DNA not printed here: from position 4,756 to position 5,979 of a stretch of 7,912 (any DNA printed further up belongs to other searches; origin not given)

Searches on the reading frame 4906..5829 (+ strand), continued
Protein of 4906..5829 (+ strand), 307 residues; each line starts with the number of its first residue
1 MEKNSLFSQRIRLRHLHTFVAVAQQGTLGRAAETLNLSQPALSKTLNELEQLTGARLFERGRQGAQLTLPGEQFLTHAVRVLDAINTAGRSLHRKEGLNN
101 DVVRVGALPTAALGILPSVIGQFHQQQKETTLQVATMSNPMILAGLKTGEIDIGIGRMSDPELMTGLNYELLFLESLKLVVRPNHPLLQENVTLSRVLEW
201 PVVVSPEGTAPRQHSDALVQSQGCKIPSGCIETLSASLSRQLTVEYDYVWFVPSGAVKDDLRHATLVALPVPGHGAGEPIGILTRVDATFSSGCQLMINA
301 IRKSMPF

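Call 52: find_homologous_proteins(query=window:4906-5826:+, max_evalue=1e-30)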
Query window:4906-5826:+ (307 aa): 3032 proteins with E <= 1e-30 among 6551 candidates; the best 120 are listed.
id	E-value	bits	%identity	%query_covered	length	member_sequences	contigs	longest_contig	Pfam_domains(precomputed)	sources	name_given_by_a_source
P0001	3.9e-196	668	99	100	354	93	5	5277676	PF00126.34,PF03466.26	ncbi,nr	ncbi:transcriptional regulator, LysR family [Escherichia coli B7A]|nr:transcriptional regulator, Lys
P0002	2.4e-195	666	99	100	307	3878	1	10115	PF00126.34,PF03466.26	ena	-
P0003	6.7e-174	595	88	100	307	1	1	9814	PF00126.34,PF03466.26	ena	-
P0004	3.2e-173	593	87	100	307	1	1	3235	PF00126.34,PF03466.26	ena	-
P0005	4.8e-173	592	87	100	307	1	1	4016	PF00126.34,PF03466.26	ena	-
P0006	5.0e-173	592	87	100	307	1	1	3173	PF00126.34,PF03466.26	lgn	-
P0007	6.3e-173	592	87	100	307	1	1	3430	PF00126.34,PF03466.26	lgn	-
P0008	7.1e-173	592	87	100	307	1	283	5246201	PF00126.34,PF03466.26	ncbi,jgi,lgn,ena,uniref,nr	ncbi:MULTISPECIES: LysR substrate-binding domain-containing protein [Citrobacter]|uniref:LysR family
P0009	7.8e-173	592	87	100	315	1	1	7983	PF00126.34,PF03466.26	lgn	-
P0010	9.1e-173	592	87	100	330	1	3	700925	PF00126.34,PF03466.26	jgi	jgi:DNA-binding transcriptional LysR family regulator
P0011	1.0e-172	591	87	100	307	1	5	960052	PF00126.34,PF03466.26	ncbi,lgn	ncbi:TPA: LysR substrate-binding domain-containing protein [Citrobacter amalonaticus]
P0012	1.3e-172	591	88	100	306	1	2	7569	PF00126.34,PF03466.26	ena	-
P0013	1.6e-172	591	87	100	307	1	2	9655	PF00126.34,PF03466.26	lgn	-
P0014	1.6e-172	591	87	100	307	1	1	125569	PF00126.34,PF03466.26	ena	-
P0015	1.8e-172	591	87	100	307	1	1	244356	PF00126.34,PF03466.26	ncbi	-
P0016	1.9e-172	590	87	100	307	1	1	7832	PF00126.34,PF03466.26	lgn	-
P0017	2.4e-172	590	87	100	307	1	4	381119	PF00126.34,PF03466.26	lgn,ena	-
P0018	2.5e-172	590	87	100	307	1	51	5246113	PF00126.34,PF03466.26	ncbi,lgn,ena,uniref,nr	ncbi:LysR substrate-binding domain-containing protein [Citrobacter amalonaticus]|uniref:DNA-binding 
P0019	3.4e-172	590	87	100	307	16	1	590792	PF00126.34,PF03466.26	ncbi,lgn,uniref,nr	ncbi:LysR family transcriptional regulator [Citrobacter sp. ku-bf4]|uniref:LysR substrate-binding do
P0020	6.1e-172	589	87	100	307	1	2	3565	PF00126.34,PF03466.26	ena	-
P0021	6.3e-172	589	86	100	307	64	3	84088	PF00126.34,PF03466.26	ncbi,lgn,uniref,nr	ncbi:LysR substrate-binding domain-containing protein [Citrobacter sp. Awk 4]|uniref:LysR substrate-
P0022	1.0e-171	588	87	100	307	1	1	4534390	PF00126.34,PF03466.26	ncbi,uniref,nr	ncbi:LysR substrate-binding domain-containing protein [Citrobacter amalonaticus]|uniref:LysR substra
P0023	5.8e-171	586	86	100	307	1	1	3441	PF00126.34,PF03466.26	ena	-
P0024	5.7e-170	582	86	100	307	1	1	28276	PF00126.34,PF03466.26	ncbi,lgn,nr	ncbi:TPA: LysR family transcriptional regulator [Raoultella ornithinolytica]|nr:LysR family transcri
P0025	7.0e-170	582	86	100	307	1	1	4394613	PF00126.34,PF03466.26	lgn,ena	-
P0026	7.7e-170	582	86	100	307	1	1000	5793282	PF00126.34,PF03466.26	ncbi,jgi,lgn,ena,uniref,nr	ncbi:LysR family transcriptional regulator [Raoultella ornithinolytica]|jgi:DNA-binding transcriptio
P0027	7.8e-170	582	86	100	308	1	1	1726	PF00126.34,PF03466.26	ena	-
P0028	9.7e-170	582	86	100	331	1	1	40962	PF00126.34,PF03466.26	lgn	-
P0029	1.0e-169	582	86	100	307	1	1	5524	PF00126.34,PF03466.26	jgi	jgi:DNA-binding transcriptional LysR family regulator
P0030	1.0e-169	581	86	100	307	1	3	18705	PF00126.34,PF03466.26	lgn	-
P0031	1.0e-169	581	86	100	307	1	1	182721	PF00126.34,PF03466.26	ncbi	ncbi:MAG: LysR substrate-binding domain-containing protein [Raoultella sp.]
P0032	1.0e-169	581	86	100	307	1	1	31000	PF00126.34,PF03466.26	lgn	-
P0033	1.1e-169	581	86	100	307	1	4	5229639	PF00126.34,PF03466.26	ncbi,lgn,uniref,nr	ncbi:TPA: LysR family transcriptional regulator [Raoultella planticola]|uniref:LysR substrate-bindin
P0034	1.1e-169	581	86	100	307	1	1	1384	PF00126.34,PF03466.26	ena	-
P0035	1.3e-169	581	86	100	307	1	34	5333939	PF00126.34,PF03466.26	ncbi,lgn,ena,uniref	ncbi:LysR substrate-binding domain-containing protein [Klebsiella sp. B345]|uniref:LysR substrate-bi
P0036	1.4e-169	581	86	100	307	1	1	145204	PF00126.34,PF03466.26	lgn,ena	-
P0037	1.6e-169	581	86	100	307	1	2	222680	PF00126.34,PF03466.26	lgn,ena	-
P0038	1.7e-169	581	86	100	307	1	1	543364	PF00126.34,PF03466.26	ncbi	ncbi:TPA: LysR substrate-binding domain-containing protein [Raoultella planticola]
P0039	1.9e-169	581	86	100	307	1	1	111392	PF00126.34,PF03466.26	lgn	-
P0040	2.0e-169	581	86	100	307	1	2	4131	PF00126.34,PF03466.26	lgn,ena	-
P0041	2.0e-169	581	86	100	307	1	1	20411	PF00126.34,PF03466.26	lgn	-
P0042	2.0e-169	581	86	100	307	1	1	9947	PF00126.34,PF03466.26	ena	-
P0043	2.0e-169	581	86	100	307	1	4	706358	PF00126.34,PF03466.26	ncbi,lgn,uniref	ncbi:LysR substrate-binding domain-containing protein [Raoultella planticola]|uniref:LysR substrate-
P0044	2.1e-169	580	86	100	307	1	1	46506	PF00126.34,PF03466.26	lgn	-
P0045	2.4e-169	580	86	100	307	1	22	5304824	PF00126.34,PF03466.26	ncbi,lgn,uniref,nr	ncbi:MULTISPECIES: LysR substrate-binding domain-containing protein [Enterobacteriaceae]|uniref:LysR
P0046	2.6e-169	580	86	100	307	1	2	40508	PF00126.34,PF03466.26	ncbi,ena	-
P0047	2.7e-169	580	86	100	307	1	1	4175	PF00126.34,PF03466.26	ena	-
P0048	2.7e-169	580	86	100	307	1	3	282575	PF00126.34,PF03466.26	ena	-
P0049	2.8e-169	580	85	100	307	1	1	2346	PF00126.34,PF03466.26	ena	-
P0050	2.8e-169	580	86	100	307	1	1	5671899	PF00126.34,PF03466.26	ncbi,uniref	ncbi:LysR substrate-binding domain-containing protein [Raoultella planticola]|uniref:LysR substrate-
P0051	2.9e-169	580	86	100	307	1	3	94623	PF00126.34,PF03466.26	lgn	-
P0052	2.9e-169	580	86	100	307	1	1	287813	PF00126.34,PF03466.26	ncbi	ncbi:TPA: LysR substrate-binding domain-containing protein [Raoultella ornithinolytica]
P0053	3.2e-169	580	86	100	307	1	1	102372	PF00126.34,PF03466.26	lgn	-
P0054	3.7e-169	580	86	100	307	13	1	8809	PF00126.34,PF03466.26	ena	-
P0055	3.9e-169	580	86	100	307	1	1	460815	PF00126.34,PF03466.26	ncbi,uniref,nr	ncbi:LysR substrate-binding domain-containing protein [Raoultella ornithinolytica]|uniref:LysR subst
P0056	3.9e-169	580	86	100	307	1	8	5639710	PF00126.34,PF03466.26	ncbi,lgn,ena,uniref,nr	ncbi:LysR family transcriptional regulator YdcI [Raoultella planticola]|uniref:LysR family transcrip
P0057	4.0e-169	580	86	100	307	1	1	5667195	PF00126.34,PF03466.26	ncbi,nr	ncbi:LysR substrate-binding domain-containing protein [Raoultella planticola]|nr:LysR substrate-bind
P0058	4.3e-169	579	86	100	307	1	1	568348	PF00126.34,PF03466.26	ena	-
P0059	4.8e-169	579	86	100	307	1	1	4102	PF00126.34,PF03466.26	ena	-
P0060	4.8e-169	579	86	100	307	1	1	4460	PF00126.34,PF03466.26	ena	-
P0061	5.2e-169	579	86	100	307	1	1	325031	PF00126.34,PF03466.26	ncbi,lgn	ncbi:TPA: LysR substrate-binding domain-containing protein [Raoultella ornithinolytica]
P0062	5.3e-169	579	86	100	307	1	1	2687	PF00126.34,PF03466.26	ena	-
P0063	5.6e-169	579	86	100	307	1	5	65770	PF00126.34,PF03466.26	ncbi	ncbi:TPA: LysR substrate-binding domain-containing protein [Raoultella ornithinolytica]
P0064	5.9e-169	579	86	100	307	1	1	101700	PF00126.34,PF03466.26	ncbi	ncbi:TPA: LysR substrate-binding domain-containing protein [Klebsiella michiganensis]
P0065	6.1e-169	579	85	100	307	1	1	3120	PF00126.34,PF03466.26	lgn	-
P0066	6.3e-169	579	86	100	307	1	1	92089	PF00126.34,PF03466.26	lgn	-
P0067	7.0e-169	579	86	100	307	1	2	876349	PF00126.34,PF03466.26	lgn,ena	-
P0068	7.0e-169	579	85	100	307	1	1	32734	PF00126.34,PF03466.26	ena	-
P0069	7.0e-169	579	86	100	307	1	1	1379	PF00126.34,PF03466.26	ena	-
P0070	7.6e-169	579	86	100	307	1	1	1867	PF00126.34,PF03466.26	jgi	-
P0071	7.9e-169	579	86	100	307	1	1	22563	PF00126.34,PF03466.26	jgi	jgi:DNA-binding transcriptional LysR family regulator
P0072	8.2e-169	579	86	100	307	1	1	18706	PF00126.34,PF03466.26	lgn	-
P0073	8.8e-169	578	86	100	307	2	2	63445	PF00126.34,PF03466.26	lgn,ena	-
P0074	9.6e-169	578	86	100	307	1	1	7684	PF00126.34,PF03466.26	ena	-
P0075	9.6e-169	578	86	100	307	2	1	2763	PF00126.34,PF03466.26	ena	-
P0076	1.0e-168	578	86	100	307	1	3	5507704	PF00126.34,PF03466.26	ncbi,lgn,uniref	ncbi:LysR substrate-binding domain-containing protein [Klebsiella sp. I138]|uniref:LysR substrate-bi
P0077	1.0e-168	578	86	100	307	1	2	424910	PF00126.34,PF03466.26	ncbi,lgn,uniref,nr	ncbi:LysR family transcriptional regulator [Raoultella ornithinolytica]|uniref:LysR substrate-bindin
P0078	1.0e-168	578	86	100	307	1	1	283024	PF00126.34,PF03466.26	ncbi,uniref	ncbi:LysR substrate-binding domain-containing protein [Raoultella ornithinolytica]|uniref:LysR subst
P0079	1.1e-168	578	86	100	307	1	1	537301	PF00126.34,PF03466.26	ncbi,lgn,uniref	ncbi:LysR substrate-binding domain-containing protein [Raoultella sp. FYR_9]|uniref:LysR substrate-b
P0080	1.3e-168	578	85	100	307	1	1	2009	PF00126.34,PF03466.26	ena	-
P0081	1.4e-168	578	85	100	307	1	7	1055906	PF00126.34,PF03466.26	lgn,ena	-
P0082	1.4e-168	578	86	100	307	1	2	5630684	PF00126.34,PF03466.26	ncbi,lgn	ncbi:LysR substrate-binding domain-containing protein [Raoultella ornithinolytica]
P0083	1.4e-168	578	86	100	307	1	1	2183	PF00126.34,PF03466.26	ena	-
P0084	1.4e-168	578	85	100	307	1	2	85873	PF00126.34,PF03466.26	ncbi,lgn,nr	ncbi:TPA: LysR family transcriptional regulator [Klebsiella michiganensis]|nr:LysR family transcript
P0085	1.4e-168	578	85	100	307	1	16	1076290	PF00126.34,PF03466.26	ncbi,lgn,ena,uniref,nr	ncbi:LysR substrate-binding domain-containing protein [Klebsiella michiganensis]|uniref:LysR substra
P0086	1.4e-168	578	85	100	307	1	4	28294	PF00126.34,PF03466.26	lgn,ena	-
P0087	1.5e-168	578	85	100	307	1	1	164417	PF00126.34,PF03466.26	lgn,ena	-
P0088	2.0e-168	577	85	100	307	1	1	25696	PF00126.34,PF03466.26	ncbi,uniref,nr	uniref:LysR substrate-binding domain-containing protein n=1 Tax=Klebsiella sp. TaxID=576 RepID=UPI00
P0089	2.0e-168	577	86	100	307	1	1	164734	PF00126.34,PF03466.26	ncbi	ncbi:TPA: LysR substrate-binding domain-containing protein [Raoultella ornithinolytica]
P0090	2.3e-168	577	85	100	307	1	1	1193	PF00126.34,PF03466.26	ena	-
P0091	2.3e-168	577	85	100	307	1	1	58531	PF00126.34,PF03466.26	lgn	-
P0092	2.7e-168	577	85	100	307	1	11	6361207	PF00126.34,PF03466.26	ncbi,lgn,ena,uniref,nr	ncbi:MAG: LysR substrate-binding domain-containing protein [Klebsiella huaxiensis]|uniref:LysR subst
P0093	2.7e-168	577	85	100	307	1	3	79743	PF00126.34,PF03466.26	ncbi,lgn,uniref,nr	ncbi:LysR substrate-binding domain-containing protein [Klebsiella michiganensis]|uniref:LysR substra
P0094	2.7e-168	577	85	100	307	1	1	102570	PF00126.34,PF03466.26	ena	-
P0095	2.8e-168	577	85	100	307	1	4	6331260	PF00126.34,PF03466.26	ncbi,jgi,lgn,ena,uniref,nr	ncbi:LysR family transcriptional regulator [Klebsiella sp. RHBSTW-00484]|uniref:LysR substrate-bindi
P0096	2.8e-168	577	85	100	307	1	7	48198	PF00126.34,PF03466.26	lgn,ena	-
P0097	3.0e-168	577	85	100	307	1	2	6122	PF00126.34,PF03466.26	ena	-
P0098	3.4e-168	577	85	100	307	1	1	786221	PF00126.34,PF03466.26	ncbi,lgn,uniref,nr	ncbi:LysR family transcriptional regulator [Klebsiella oxytoca]|uniref:LysR substrate-binding domain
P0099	3.5e-168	576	85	100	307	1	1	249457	PF00126.34,PF03466.26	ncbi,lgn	ncbi:TPA: LysR substrate-binding domain-containing protein [Klebsiella oxytoca]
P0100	3.6e-168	576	85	100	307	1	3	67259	PF00126.34,PF03466.26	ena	-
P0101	3.7e-168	576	85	100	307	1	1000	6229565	PF00126.34,PF03466.26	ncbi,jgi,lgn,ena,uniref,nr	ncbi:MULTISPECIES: LysR substrate-binding domain-containing protein [Klebsiella]|jgi:DNA-binding tra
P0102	3.7e-168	576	85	100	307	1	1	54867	PF00126.34,PF03466.26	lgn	-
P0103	3.7e-168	576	85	100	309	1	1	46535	PF00126.34,PF03466.26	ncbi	-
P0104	3.8e-168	576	85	100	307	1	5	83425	PF00126.34,PF03466.26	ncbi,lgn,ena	-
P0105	3.8e-168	576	85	100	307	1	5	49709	PF00126.34,PF03466.26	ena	-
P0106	3.9e-168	576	85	100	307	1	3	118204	PF00126.34,PF03466.26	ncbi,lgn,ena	ncbi:LysR substrate-binding domain-containing protein [Klebsiella michiganensis]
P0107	3.9e-168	576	85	100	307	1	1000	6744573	PF00126.34,PF03466.26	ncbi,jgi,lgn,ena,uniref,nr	ncbi:TPA: LysR family transcriptional regulator [Klebsiella michiganensis]|jgi:DNA-binding transcrip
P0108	3.9e-168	576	85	100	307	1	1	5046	PF00126.34,PF03466.26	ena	-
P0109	4.0e-168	576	85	100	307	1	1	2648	PF00126.34,PF03466.26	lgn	-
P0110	4.1e-168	576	85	100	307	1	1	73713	PF00126.34,PF03466.26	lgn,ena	-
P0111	4.1e-168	576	85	100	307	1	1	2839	PF00126.34,PF03466.26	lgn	-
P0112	4.2e-168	576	85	100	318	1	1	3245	PF00126.34,PF03466.26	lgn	-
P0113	4.3e-168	576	85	100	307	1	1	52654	PF00126.34,PF03466.26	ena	-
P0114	4.7e-168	576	85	100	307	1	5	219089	PF00126.34,PF03466.26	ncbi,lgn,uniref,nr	ncbi:LysR substrate-binding domain-containing protein [Trabulsiella odontotermitis]|uniref:LysR subs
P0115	4.8e-168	576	85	100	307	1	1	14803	PF00126.34,PF03466.26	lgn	-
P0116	4.8e-168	576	85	100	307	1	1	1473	PF00126.34,PF03466.26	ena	-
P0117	5.0e-168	576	85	100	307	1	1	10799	PF00126.34,PF03466.26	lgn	-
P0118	5.3e-168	576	85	100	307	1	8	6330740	PF00126.34,PF03466.26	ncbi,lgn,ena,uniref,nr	ncbi:TPA: LysR substrate-binding domain-containing protein [Klebsiella michiganensis]|uniref:LysR su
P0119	5.4e-168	576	85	100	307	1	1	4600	PF00126.34,PF03466.26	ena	-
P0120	5.4e-168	576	85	100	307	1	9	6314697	PF00126.34,PF03466.26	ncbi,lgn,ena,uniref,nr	ncbi:LysR family transcriptional regulator [Klebsiella huaxiensis]|uniref:HTH-type transcriptional r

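Call 53: find_encoding_contigs(protein=P0101, flank=8000, max_places=2)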
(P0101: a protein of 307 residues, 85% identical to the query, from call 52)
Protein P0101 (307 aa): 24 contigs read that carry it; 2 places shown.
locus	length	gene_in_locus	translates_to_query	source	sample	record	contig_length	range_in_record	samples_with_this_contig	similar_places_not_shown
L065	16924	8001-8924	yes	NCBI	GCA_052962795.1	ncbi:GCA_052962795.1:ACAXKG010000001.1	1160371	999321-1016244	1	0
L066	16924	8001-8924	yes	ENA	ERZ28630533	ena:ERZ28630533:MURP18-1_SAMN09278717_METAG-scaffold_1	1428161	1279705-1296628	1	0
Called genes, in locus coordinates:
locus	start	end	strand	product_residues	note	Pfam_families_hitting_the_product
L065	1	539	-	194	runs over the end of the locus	PF13302:Acetyltransf_3, PF13420:Acetyltransf_4, PF00583:Acetyltransf_1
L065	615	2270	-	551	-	PF04349:MdoG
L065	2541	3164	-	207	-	PF00857:Isochorismatase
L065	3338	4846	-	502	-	PF00135:COesterase, PF20434:BD-FAE, PF07859:Abhydrolase_3 (weak), PF00135:COesterase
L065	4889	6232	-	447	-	PF07063:HGLS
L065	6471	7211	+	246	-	PF12391:PCDO_beta_N, PF00775:Dioxygenase_C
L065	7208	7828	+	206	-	PF00775:Dioxygenase_C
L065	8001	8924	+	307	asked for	PF00126:HTH_1, PF03466:LysR_substrate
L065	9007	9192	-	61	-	-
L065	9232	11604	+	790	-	PF01011:PQQ, PF13360:PQQ_2 (weak)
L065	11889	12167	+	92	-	-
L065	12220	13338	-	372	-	PF08240:ADH_N, PF16912:Glu_dehyd_C (weak), PF00107:ADH_zinc_N, PF13602:ADH_zinc_N_2 (weak)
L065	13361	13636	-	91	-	PF02583:Trns_repr_metal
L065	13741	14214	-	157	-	PF00583:Acetyltransf_1, PF13673:Acetyltransf_10, PF13508:Acetyltransf_7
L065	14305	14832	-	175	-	PF01292:Ni_hydr_CYTB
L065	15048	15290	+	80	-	PF06183:DinI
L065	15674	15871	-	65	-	-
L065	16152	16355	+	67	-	PF14001:YdfZ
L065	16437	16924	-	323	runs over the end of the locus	PF01590:GAF, PF13185:GAF_2, PF00990:GGDEF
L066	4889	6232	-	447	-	PF07063:HGLS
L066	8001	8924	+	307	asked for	PF00126:HTH_1, PF03466:LysR_substrate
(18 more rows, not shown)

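Call 56: search_protein_families(proteins=[L008:4001-4921:+, L017:4001-4918:+, L024:4001-4915:+, L028:4001-4918:+, L039:4001-4918:+, L048:4001-4918:+, L059:4001-4918:+, L029:4001-4918:+, L065:8001-8921:+, L014:4001-4918:+], library=ncbifam, max_evalue=1e-60)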
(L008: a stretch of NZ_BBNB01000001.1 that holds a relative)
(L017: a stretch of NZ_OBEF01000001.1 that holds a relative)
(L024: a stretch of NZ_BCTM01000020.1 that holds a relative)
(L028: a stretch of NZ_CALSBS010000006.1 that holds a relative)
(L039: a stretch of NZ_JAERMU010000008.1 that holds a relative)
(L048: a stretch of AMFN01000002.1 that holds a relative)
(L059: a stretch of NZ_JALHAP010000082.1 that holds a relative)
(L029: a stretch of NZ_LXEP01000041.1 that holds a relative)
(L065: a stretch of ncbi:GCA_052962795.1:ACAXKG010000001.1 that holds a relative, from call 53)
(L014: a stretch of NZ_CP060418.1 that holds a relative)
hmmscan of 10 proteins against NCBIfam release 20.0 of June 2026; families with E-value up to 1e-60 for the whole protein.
L008:4001-4921:+ (307 aa): 1 family
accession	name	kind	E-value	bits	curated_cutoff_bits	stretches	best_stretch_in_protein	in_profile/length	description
TIGR02424.1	TF_pcaQ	equivalog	4e-88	295.2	303.8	1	9-303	1-296/300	pca operon transcription factor PcaQ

L017:4001-4918:+ (306 aa): 1 family
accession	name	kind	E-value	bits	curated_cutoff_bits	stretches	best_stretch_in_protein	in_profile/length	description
TIGR02424.1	TF_pcaQ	equivalog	1e-88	297.1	303.8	1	9-303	1-296/300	pca operon transcription factor PcaQ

L024:4001-4915:+ (305 aa): 1 family
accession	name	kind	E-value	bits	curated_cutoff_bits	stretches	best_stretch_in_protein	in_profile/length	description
TIGR02424.1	TF_pcaQ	equivalog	3e-89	298.9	303.8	1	9-303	1-296/300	pca operon transcription factor PcaQ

L028:4001-4918:+ (306 aa): 1 family
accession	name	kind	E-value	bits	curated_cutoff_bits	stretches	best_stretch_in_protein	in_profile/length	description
TIGR02424.1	TF_pcaQ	equivalog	3.2e-89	298.8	303.8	1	9-303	1-296/300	pca operon transcription factor PcaQ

L039:4001-4918:+ (306 aa): 1 family
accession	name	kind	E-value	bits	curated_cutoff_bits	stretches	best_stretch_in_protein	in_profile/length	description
TIGR02424.1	TF_pcaQ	equivalog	6.6e-89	297.8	303.8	1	9-303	1-296/300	pca operon transcription factor PcaQ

L048:4001-4918:+ (306 aa): 1 family
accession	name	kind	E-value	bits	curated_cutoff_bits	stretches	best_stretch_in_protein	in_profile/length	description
TIGR02424.1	TF_pcaQ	equivalog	4.7e-88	295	303.8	1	9-303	1-296/300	pca operon transcription factor PcaQ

L059:4001-4918:+ (306 aa): 1 family
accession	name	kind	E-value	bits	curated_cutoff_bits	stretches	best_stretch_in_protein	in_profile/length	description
TIGR02424.1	TF_pcaQ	equivalog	3.4e-91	305.3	303.8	1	9-303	1-296/300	pca operon transcription factor PcaQ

L029:4001-4918:+ (306 aa): 1 family
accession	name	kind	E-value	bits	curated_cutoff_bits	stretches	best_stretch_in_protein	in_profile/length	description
TIGR02424.1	TF_pcaQ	equivalog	1.2e-92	310.1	303.8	1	9-303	1-296/300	pca operon transcription factor PcaQ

L065:8001-8921:+ (307 aa): 1 family
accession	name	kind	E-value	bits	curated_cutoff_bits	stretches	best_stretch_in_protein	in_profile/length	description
TIGR02424.1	TF_pcaQ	equivalog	3.4e-88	295.4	303.8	1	9-303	1-296/300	pca operon transcription factor PcaQ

L014:4001-4918:+ (306 aa): 1 family
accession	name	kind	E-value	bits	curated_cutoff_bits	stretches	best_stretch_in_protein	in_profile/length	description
TIGR02424.1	TF_pcaQ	equivalog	1.7e-89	299.7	303.8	1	9-303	1-296/300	pca operon transcription factor PcaQ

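Call 57: search_protein_families(proteins=[L005:4001-4921:+, L010:4001-4921:+, L020:4001-4918:+, L026:4001-4918:+, L035:4001-4918:+, L036:4001-4918:+, L053:4001-4918:+, L063:4001-4918:+, L038:4001-4918:+, L015:4001-4918:+], library=ncbifam, max_evalue=1e-60)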
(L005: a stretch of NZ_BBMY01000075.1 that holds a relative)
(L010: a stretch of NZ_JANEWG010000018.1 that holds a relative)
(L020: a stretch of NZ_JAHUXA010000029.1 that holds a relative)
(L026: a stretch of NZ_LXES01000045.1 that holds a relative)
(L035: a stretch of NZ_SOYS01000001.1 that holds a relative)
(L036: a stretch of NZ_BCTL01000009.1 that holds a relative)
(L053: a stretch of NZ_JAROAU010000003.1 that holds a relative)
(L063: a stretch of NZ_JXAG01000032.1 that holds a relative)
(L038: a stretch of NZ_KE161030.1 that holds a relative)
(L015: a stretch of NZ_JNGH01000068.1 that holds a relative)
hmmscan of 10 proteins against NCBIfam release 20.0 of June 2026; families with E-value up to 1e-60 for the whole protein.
L005:4001-4921:+ (307 aa): 1 family
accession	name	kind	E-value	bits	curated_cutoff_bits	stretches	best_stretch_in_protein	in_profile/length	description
TIGR02424.1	TF_pcaQ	equivalog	3.3e-85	285.6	303.8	1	9-303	1-296/300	pca operon transcription factor PcaQ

L010:4001-4921:+ (307 aa): 1 family
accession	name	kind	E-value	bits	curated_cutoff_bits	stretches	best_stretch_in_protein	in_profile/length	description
TIGR02424.1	TF_pcaQ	equivalog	2e-89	299.5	303.8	1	9-303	1-296/300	pca operon transcription factor PcaQ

L020:4001-4918:+ (306 aa): 1 family
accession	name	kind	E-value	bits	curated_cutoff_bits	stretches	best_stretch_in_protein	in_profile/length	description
TIGR02424.1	TF_pcaQ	equivalog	1.8e-87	293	303.8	1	9-303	1-296/300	pca operon transcription factor PcaQ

L026:4001-4918:+ (306 aa): 1 family
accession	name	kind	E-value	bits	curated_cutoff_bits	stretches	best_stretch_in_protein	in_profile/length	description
TIGR02424.1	TF_pcaQ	equivalog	1.2e-87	293.6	303.8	1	9-303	1-296/300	pca operon transcription factor PcaQ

L035:4001-4918:+ (306 aa): 1 family
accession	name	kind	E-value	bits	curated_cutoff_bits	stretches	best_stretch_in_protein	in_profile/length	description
TIGR02424.1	TF_pcaQ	equivalog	4.7e-88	295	303.8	1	9-303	1-296/300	pca operon transcription factor PcaQ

L036:4001-4918:+ (306 aa): 1 family
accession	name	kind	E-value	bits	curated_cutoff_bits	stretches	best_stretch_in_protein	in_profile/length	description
TIGR02424.1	TF_pcaQ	equivalog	5.6e-89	298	303.8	1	9-303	1-296/300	pca operon transcription factor PcaQ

L053:4001-4918:+ (306 aa): 1 family
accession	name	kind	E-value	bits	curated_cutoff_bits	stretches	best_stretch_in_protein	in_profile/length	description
TIGR02424.1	TF_pcaQ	equivalog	3.1e-85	285.7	303.8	1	9-303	1-296/300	pca operon transcription factor PcaQ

L063:4001-4918:+ (306 aa): 1 family
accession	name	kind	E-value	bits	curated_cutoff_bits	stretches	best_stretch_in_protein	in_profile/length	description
TIGR02424.1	TF_pcaQ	equivalog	6.8e-86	287.9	303.8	1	9-304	1-297/300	pca operon transcription factor PcaQ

L038:4001-4918:+ (306 aa): 1 family
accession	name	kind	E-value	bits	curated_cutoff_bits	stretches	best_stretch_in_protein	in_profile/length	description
TIGR02424.1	TF_pcaQ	equivalog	1.2e-89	300.2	303.8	1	9-303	1-296/300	pca operon transcription factor PcaQ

L015:4001-4918:+ (306 aa): 1 family
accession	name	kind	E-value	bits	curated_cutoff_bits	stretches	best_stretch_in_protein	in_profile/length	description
TIGR02424.1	TF_pcaQ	equivalog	1.1e-88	297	303.8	1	9-303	1-296/300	pca operon transcription factor PcaQ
